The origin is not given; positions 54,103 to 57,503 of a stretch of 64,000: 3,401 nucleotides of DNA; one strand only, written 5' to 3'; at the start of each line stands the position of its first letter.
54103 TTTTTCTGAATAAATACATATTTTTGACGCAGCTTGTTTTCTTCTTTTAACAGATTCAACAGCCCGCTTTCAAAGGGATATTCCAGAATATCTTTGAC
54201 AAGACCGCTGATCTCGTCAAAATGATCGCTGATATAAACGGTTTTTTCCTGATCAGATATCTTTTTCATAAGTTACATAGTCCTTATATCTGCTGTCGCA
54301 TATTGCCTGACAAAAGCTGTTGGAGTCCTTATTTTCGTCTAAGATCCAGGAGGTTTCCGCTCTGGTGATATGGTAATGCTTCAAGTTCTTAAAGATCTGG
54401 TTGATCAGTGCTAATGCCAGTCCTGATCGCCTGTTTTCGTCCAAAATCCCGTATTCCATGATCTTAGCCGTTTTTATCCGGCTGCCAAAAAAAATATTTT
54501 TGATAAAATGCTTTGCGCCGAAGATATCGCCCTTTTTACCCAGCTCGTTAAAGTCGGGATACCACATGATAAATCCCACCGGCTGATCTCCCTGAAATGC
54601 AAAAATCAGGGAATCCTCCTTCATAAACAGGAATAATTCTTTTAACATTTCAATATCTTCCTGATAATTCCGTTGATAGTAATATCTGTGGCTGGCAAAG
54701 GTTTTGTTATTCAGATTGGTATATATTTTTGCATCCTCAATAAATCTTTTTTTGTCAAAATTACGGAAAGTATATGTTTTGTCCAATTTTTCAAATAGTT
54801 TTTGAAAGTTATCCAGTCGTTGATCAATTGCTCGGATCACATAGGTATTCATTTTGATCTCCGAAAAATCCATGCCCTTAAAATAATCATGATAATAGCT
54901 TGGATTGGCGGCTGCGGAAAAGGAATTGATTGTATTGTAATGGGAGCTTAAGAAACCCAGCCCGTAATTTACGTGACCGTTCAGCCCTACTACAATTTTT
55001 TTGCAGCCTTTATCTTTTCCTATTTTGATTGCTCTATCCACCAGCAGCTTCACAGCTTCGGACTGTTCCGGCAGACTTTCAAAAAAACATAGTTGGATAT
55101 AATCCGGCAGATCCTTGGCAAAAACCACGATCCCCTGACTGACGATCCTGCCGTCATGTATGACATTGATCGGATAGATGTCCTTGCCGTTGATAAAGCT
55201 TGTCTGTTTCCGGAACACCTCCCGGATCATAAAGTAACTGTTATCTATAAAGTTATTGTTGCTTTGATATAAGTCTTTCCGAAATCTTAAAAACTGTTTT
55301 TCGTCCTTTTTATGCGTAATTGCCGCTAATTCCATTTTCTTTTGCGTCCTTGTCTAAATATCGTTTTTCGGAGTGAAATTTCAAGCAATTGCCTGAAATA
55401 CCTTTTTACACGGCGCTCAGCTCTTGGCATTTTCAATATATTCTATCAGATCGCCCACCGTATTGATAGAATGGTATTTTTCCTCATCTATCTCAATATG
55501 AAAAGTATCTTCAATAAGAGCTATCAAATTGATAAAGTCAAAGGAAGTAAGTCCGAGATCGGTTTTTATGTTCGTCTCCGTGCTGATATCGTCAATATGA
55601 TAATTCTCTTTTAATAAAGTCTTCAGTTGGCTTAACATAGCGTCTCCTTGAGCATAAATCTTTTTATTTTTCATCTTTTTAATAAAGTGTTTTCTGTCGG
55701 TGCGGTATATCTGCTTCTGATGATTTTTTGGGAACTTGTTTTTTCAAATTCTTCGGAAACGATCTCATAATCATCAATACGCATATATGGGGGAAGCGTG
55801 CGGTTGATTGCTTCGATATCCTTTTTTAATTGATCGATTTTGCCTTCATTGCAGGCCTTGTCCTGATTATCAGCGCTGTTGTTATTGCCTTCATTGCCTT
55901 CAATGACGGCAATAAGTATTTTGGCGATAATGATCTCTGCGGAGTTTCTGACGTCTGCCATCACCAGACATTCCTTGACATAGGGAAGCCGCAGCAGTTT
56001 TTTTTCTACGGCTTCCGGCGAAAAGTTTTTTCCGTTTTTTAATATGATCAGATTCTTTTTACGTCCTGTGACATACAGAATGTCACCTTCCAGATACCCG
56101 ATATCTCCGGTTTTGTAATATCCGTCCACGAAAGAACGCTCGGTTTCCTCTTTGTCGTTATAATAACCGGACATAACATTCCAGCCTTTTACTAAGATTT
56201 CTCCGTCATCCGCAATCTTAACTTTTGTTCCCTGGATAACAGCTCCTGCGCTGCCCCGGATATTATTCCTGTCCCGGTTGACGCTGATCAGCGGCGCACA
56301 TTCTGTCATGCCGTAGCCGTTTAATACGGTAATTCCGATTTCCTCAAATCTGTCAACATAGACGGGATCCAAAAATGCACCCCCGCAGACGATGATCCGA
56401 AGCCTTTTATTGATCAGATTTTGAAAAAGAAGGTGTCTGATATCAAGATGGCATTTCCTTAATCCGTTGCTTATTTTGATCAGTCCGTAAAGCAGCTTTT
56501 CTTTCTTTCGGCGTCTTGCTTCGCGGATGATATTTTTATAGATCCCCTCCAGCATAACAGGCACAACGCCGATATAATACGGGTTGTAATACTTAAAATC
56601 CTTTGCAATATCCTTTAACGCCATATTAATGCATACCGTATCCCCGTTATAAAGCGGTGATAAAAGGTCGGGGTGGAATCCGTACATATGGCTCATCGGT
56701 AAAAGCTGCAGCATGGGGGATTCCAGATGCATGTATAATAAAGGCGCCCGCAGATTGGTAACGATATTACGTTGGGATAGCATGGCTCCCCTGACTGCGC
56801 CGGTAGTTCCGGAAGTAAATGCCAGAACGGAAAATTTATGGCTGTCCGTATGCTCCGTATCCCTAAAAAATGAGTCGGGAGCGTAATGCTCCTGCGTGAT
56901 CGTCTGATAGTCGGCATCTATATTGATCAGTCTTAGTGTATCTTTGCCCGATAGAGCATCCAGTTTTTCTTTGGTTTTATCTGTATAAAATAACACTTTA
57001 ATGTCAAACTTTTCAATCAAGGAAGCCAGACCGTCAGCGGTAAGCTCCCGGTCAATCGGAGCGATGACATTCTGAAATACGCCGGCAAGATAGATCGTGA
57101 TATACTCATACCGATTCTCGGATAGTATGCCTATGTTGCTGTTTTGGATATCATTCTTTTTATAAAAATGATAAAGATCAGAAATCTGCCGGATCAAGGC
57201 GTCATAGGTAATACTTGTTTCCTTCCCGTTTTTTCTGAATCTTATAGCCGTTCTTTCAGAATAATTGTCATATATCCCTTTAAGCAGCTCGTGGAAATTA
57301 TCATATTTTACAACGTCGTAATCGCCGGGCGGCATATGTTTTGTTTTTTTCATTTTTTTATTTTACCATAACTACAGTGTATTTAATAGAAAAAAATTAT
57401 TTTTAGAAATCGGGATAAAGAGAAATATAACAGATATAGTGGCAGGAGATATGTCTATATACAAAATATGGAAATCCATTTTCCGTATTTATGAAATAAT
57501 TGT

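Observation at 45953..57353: Orphan lipid-type biosynthetic operon: acyl-AMP ligase, ACP, two GNAT/FemAB-like acyltransferases, four B12-radical-SAM paralogues, a SAM methyltransferase and DegV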

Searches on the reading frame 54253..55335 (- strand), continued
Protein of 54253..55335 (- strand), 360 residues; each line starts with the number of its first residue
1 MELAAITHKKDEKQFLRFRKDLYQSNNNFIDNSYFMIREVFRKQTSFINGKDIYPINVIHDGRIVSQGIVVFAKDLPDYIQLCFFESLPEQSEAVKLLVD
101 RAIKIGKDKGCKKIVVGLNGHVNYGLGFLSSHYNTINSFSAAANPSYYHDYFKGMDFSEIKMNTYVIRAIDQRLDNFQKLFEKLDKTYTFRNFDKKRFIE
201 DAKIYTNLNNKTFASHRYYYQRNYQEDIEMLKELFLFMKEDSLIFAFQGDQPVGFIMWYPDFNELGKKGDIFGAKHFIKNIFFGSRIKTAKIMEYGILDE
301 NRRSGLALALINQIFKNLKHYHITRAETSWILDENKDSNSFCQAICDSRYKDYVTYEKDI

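Call 93: find_encoding_contigs(protein=P0438, flank=8000, max_places=2)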
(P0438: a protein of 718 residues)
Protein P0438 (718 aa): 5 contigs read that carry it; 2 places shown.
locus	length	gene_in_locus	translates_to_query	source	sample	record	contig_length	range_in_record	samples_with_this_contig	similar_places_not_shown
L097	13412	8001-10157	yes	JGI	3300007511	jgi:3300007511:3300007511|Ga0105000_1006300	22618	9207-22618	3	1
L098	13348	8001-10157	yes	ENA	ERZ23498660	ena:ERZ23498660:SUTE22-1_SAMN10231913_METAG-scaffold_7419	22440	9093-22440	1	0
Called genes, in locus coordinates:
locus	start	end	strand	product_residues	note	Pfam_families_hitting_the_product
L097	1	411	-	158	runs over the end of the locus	-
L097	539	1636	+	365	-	PF00657:Lipase_GDSL (faint), PF13472:Lipase_GDSL_2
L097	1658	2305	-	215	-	-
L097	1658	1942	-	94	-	-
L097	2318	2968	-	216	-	-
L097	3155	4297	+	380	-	PF00884:Sulfatase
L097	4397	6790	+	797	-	PF17957:Big_7 (faint), PF11617:Cu-binding_MopE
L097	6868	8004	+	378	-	PF00278:Orn_DAP_Arg_deC, PF02784:Orn_Arg_deC_N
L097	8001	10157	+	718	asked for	PF00583:Acetyltransf_1 (weak)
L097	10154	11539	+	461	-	PF02310:B12-binding, PF04055:Radical_SAM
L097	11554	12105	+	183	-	-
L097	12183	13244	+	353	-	-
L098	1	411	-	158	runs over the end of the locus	-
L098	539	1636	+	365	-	PF00657:Lipase_GDSL (faint), PF13472:Lipase_GDSL_2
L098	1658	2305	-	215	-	-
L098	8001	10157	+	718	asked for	PF00583:Acetyltransf_1 (weak)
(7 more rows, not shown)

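Call 94: find_encoding_contigs(protein=P0418, flank=8000, max_places=2)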
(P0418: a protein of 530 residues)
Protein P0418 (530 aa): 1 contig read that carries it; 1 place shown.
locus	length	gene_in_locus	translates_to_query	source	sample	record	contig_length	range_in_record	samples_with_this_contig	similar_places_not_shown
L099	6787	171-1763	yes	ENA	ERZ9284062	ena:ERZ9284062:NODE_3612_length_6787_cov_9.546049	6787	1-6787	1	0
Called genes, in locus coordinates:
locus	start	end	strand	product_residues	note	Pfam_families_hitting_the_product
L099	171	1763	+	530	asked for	PF00037:Fer4 (faint), PF12797:Fer4_2 (faint), PF12837:Fer4_6 (faint), PF13187:Fer4_9 (faint), PF13237:Fer4_10 (weak), PF00583:Acetyltransf_1 (faint)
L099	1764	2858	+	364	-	-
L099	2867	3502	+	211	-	PF13489:Methyltransf_23, PF13847:Methyltransf_31 (weak), PF08241:Methyltransf_11, PF08242:Methyltransf_12, PF13649:Methyltransf_25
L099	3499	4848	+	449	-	PF02310:B12-binding, PF04055:Radical_SAM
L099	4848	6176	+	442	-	PF02310:B12-binding, PF04055:Radical_SAM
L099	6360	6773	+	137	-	-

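Call 96: search_protein_families(library=ncbifam, proteins=[L097:6868-8004:+, L080:8845-9861:-, L080:18043-19590:-, L080:7448-8794:+], max_evalue=0.00001)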
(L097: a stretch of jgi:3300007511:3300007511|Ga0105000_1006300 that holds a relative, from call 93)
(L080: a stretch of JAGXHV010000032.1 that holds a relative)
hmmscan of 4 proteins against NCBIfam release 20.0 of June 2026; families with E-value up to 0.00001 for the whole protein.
L097:6868-8004:+ (378 aa): 5 families
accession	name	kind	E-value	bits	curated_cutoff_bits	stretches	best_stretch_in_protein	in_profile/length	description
TIGR01048.1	lysA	equivalog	2.2e-47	161.5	297.9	1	7-365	14-382/417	diaminopimelate decarboxylase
NF006515.0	PRK08961.1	equivalog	6.7e-40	136.8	802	1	7-375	493-856/861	bifunctional aspartate kinase/diaminopimelate decarboxylase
TIGR03099.1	dCO2ase_PEP1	hypoth_equivalog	2.2e-26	92.9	478.45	1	8-282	14-300/398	pyridoxal-dependent decarboxylase, exosortase A system-associated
TIGR01047.1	nspC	equivalog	1.2e-09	37.1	409.05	1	93-291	77-267/380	carboxynorspermidine decarboxylase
NF041039.1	FslC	exception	4.3e-06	25.8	500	1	173-374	192-400/418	rhizoferrin biosystnesis N-citrylornithine decarboxylase FslC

L080:8845-9861:- (338 aa): 5 families
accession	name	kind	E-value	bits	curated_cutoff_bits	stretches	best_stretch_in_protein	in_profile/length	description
TIGR01227.1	hutG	equivalog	3.7e-83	279.3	229.15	1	12-324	1-306/307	formimidoylglutamase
NF010347.0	PRK13775.1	equivalog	2.8e-69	233.9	381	1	2-329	6-329/331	formimidoylglutamase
TIGR01230.1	agmatinase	equivalog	9.2e-24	84.5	174.3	1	69-324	31-273/275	agmatinase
NF002564.0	PRK02190.1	subfamily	1.1e-22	80.6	302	1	50-330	35-304/307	agmatinase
TIGR01229.1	rocF_arginase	equivalog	3.9e-16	59.3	227.6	2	218-316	187-287/300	arginase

L080:18043-19590:- (515 aa): 10 families
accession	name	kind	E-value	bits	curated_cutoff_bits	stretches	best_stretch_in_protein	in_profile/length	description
NF040852.1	nitrile_Arch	equivalog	1.9e-23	82.9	500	1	232-506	6-261/262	nitrilase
TIGR03381.1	agmatine_aguB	equivalog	3.6e-20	72.4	410.25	1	228-506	2-277/279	N-carbamoylputrescine amidase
NF033621.1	de_GSH_amidase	exception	8.5e-15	54.8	355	1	240-490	11-245/260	deaminated glutathione amidase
NF043013.1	DeGluthAmidYersProt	equivalog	1.5e-12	47.3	500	1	302-435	70-215/278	deaminated glutathione amidase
TIGR00546.1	lnt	equivalog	1.1e-11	44.6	132.9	0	357-434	303-384/395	apolipoprotein N-acyltransferase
NF009803.0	PRK13287.1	equivalog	8.5e-11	41.2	406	1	224-434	11-221/333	formamidase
NF009802.0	PRK13286.1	equivalog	7.5e-10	38.3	427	1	227-434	13-222/345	aliphatic amidase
NF007757.0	PRK10438.1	equivalog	5.8e-09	35.6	249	1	259-487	33-239/256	amidohydrolase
TIGR04048.1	nitrile_sll0784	equivalog_domain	1.2e-07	31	502.6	1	252-388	27-169/301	Nit6803 family nitrilase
NF010588.0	PRK13981.1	equivalog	3.6e-07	29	479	1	238-434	15-208/546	NAD+ synthase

L080:7448-8794:+ (448 aa): 17 families
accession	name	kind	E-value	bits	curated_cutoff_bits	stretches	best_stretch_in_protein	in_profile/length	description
TIGR00745.1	apbA_panE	subfamily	3.4e-55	187.5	141.35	1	53-352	1-303/305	2-dehydropantoate 2-reductase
NF005091.0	PRK06522.2-2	equivalog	1.4e-37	129.6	252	1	53-353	3-299/302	2-dehydropantoate 2-reductase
NF005088.0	PRK06522.1-2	subfamily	1.8e-33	116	371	1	53-349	2-300/308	2-dehydropantoate 2-reductase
NF005087.0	PRK06522.1-1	equivalog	2.8e-30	105.4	351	1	53-352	2-290/296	2-dehydropantoate 2-reductase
NF005092.1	PRK06522.2-3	equivalog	4.8e-29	101.4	500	1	54-351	3-295/296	2-dehydropantoate 2-reductase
NF004311.0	PRK05708.1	equivalog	5.1e-22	78.1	378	1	53-351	4-297/305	putative 2-dehydropantoate 2-reductase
NF005094.0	PRK06522.2-5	equivalog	1e-21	77.6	382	1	54-347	3-298/307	2-dehydropantoate 2-reductase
NF006083.0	PRK08229.1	equivalog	1.7e-21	76.6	371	2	53-248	4-196/341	2-dehydropantoate 2-reductase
NF004887.0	PRK06249.1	equivalog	2.7e-19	69.5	360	1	52-352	6-312/316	putative 2-dehydropantoate 2-reductase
NF005093.0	PRK06522.2-4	equivalog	9e-18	64.7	308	1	53-354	5-300/304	2-dehydropantoate 2-reductase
NF005089.0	PRK06522.1-4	subfamily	2.5e-16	60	223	2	54-153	3-104/326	2-dehydropantoate 2-reductase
NF009542.0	PRK12921.1-4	equivalog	2.5e-15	56.5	288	1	53-349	3-281/286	oxidoreductase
NF009541.0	PRK12921.1-1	equivalog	4.3e-11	42.6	338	1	52-343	6-285/297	oxidoreductase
NF005090.0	PRK06522.2-1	equivalog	2.7e-10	40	496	1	53-351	4-293/296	2-dehydropantoate 2-reductase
NF009543.0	PRK12921.1-5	equivalog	3.3e-07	29.8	339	1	115-348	67-300/305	oxidoreductase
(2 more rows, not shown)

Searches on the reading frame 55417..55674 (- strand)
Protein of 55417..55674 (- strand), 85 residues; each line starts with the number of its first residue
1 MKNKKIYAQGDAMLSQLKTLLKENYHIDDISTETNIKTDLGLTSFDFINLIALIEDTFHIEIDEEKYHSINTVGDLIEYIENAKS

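Call 3: search_protein_families(library=pfam, proteins=[window:55417-55674:-], max_evalue=0.01)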
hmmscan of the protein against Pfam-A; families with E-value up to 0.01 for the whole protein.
window:55417-55674:- (85 aa): 1 family
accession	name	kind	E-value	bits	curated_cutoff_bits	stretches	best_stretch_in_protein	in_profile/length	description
PF00550.31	PP-binding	-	4.2e-11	43.4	20.8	1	16-80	2-67/67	Phosphopantetheine attachment site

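Call 4: search_protein_families(library=ncbifam, proteins=[window:55417-55674:-], max_evalue=0.01)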
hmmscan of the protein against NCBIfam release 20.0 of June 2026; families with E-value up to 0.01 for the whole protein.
window:55417-55674:- (85 aa): 15 families
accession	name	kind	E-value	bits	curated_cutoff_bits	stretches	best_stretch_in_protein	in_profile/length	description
NF002150.0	PRK00982.1-4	subfamily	1.3e-15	57.3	66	1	14-84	7-79/80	acyl carrier protein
TIGR00517.1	acyl_carrier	equivalog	4.6e-14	52.1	70.45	1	15-83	6-76/77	acyl carrier protein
NF002148.0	PRK00982.1-2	subfamily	8.1e-14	51.2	71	1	15-84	7-78/79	acyl carrier protein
NF009104.0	PRK12449.1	equivalog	1.2e-12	47.6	70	1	11-82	4-77/80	acyl carrier protein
NF002151.0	PRK00982.1-5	equivalog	4.2e-11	42.8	92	1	26-84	17-77/78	acyl carrier protein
NF002149.0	PRK00982.1-3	equivalog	1.8e-09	37.4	106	1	19-83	10-76/78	acyl carrier protein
NF003757.0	PRK05350.1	equivalog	3.2e-09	36.8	65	1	11-82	5-78/83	acyl carrier protein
NF002147.0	PRK00982.1-1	equivalog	1.9e-08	34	84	1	13-84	8-81/83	acyl carrier protein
NF058660.1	cispen_ACP_AmcB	equivalog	3.2e-08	33.6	80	1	26-83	19-78/80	cispentacin biosynthesis acyl carrier protein AmcB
NF040636.1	AcpM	exception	3.7e-07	30.1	146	1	26-82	19-77/93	meromycolate extension acyl carrier protein AcpM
NF005480.0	PRK07081.1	equivalog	2.6e-06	27.3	72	1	17-83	5-79/83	acyl carrier protein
NF004533.0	PRK05883.1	equivalog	6.3e-06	25.9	72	1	12-80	23-93/100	acyl carrier protein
NF006031.0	PRK08172.1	equivalog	0.00017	22.2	76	1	26-79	20-73/82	acyl carrier protein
NF005798.0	PRK07639.1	equivalog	0.00094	19.6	100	1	23-83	16-81/91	petrobactin biosynthesis protein AsbD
NF005079.0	PRK06508.1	equivalog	0.0023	18.3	83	1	27-68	20-61/93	acyl carrier protein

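Call 14: search_protein_families(library=padloc, proteins=[window:55417-55674:-], max_evalue=0.01)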
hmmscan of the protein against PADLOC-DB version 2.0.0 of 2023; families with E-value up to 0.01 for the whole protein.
window:55417-55674:- (85 aa): 0 families

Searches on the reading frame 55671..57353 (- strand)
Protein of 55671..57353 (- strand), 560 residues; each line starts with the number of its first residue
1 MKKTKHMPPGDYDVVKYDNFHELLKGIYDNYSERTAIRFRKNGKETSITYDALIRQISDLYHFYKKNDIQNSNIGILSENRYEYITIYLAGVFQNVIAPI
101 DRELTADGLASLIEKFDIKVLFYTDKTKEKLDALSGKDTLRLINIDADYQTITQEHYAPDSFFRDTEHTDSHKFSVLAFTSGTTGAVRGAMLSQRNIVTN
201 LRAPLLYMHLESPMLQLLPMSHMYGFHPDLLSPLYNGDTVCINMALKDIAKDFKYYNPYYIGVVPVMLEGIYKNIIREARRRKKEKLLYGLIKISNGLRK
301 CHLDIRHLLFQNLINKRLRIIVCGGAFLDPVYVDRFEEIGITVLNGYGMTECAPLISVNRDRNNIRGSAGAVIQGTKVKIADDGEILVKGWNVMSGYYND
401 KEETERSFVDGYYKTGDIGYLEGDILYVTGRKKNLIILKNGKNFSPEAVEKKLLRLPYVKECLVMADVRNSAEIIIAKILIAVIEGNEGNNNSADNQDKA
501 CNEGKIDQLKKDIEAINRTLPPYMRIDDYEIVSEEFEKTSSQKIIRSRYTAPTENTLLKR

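Call 3: search_protein_families(library=pfam, proteins=[window:55671-57353:-], max_evalue=0.01)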
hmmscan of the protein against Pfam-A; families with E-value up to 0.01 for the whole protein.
window:55671-57353:- (560 aa): 3 families
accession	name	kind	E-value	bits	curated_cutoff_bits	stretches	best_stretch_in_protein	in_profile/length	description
PF00501.34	AMP-binding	-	4.6e-50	170.9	29.9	1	30-398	7-384/384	AMP-binding enzyme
PF23562.2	AMP-binding_C_3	-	2.8e-08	34.6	20.8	1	434-549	2-108/124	AMP-binding enzyme C-terminal domain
PF13193.12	AMP-binding_C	-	0.0038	18.6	24.5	0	449-543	2-76/76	AMP-binding enzyme C-terminal domain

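Call 4: search_protein_families(library=ncbifam, proteins=[window:55671-57353:-], max_evalue=0.01)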
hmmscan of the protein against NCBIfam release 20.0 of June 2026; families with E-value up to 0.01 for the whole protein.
window:55671-57353:- (560 aa): 95 families (the best 25 are shown)
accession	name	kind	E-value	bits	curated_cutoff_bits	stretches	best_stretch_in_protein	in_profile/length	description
NF004837.0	PRK06187.1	subfamily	8e-51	172.9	476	2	316-496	286-481/531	long-chain-fatty-acid--CoA ligase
NF052269.1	Staph_lig_FadD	equivalog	5.5e-47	160.2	650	2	309-480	258-441/499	long-chain-fatty-acid--CoA ligase FadD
TIGR01923.1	menE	equivalog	1.6e-45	155.8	330.15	2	314-466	221-381/442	o-succinylbenzoate--CoA ligase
NF002966.0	PRK03640.1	equivalog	5e-37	127.6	556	2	312-465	250-414/483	o-succinylbenzoate--CoA ligase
NF005702.0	PRK07514.1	subfamily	6e-37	127.1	558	2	312-466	266-433/506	malonyl-CoA synthase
NF004114.0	PRK05605.1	equivalog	6.5e-35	120.5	766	2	318-481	340-518/575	long-chain-fatty-acid--CoA ligase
NF005307.0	PRK06839.1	equivalog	9.4e-34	116.9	748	2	316-480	264-441/496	o-succinylbenzoate--CoA ligase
NF005801.1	PRK07656.1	equivalog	1.2e-33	116.5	657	2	317-465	280-435/500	FadD3 family acyl-CoA ligase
NF005714.0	PRK07529.1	subfamily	1.7e-32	112.6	632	2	318-462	340-504/640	acyl-CoA synthetase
NF006523.0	PRK08974.1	equivalog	1.9e-31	108.8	884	2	310-474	319-496/561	long-chain-fatty-acid--CoA ligase FadD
NF004229.0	PRK05677.1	subfamily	2.7e-31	108.7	879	2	310-475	320-498/563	long-chain-fatty-acid--CoA ligase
NF004511.1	PRK05852.1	equivalog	9.1e-31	107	650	2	315-471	273-442/505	FadD7 family fatty acid--CoA ligase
NF006539.0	PRK09029.1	equivalog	2.3e-30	105.8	494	2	307-466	231-386/458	o-succinylbenzoate--CoA ligase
NF006181.0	PRK08314.1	subfamily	1.1e-29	103.2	705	3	316-479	319-499/563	long-chain-fatty-acid--CoA ligase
NF038343.1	ligase_FadD11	exception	1.7e-28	99.4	950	2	315-534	326-549/585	fatty acid--CoA ligase FadD11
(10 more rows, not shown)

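Call 14: search_protein_families(library=padloc, proteins=[window:55671-57353:-], max_evalue=0.01)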
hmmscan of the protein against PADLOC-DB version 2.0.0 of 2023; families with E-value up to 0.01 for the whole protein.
window:55671-57353:- (560 aa): 0 families

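Call 20: search_solved_structures(query=window:55671-57353:-, max_evalue=1e-20)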
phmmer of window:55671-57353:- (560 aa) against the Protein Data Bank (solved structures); distinct sequences matched with E-value up to 1e-20: 8.
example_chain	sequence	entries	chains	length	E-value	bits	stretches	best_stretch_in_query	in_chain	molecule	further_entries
8wev_A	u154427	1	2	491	1.7e-26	96.2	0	316-466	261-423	Feruloyl-CoA Synthetase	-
8weu_A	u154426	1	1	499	1.8e-26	96.1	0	316-466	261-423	Fatty-acyl-CoA synthase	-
6qjz_A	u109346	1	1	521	1.6e-23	86.4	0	306-465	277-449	oxalyl CoA-synthetase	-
5ie0_A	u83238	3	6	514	2.5e-22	82.4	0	309-464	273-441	Oxalate--CoA ligase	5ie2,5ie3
5x8f_A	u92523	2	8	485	3e-21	78.9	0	316-464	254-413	2-succinylbenzoate--CoA ligase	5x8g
5buq_A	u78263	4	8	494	3.2e-21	78.8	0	315-464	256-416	2-succinylbenzoate--CoA ligase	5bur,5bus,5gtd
5bsw_A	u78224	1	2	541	5.6e-21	78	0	343-477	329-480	4-coumarate--CoA ligase 2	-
5u95_A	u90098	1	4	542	8e-21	77.4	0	343-477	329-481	4-coumarate--CoA ligase 2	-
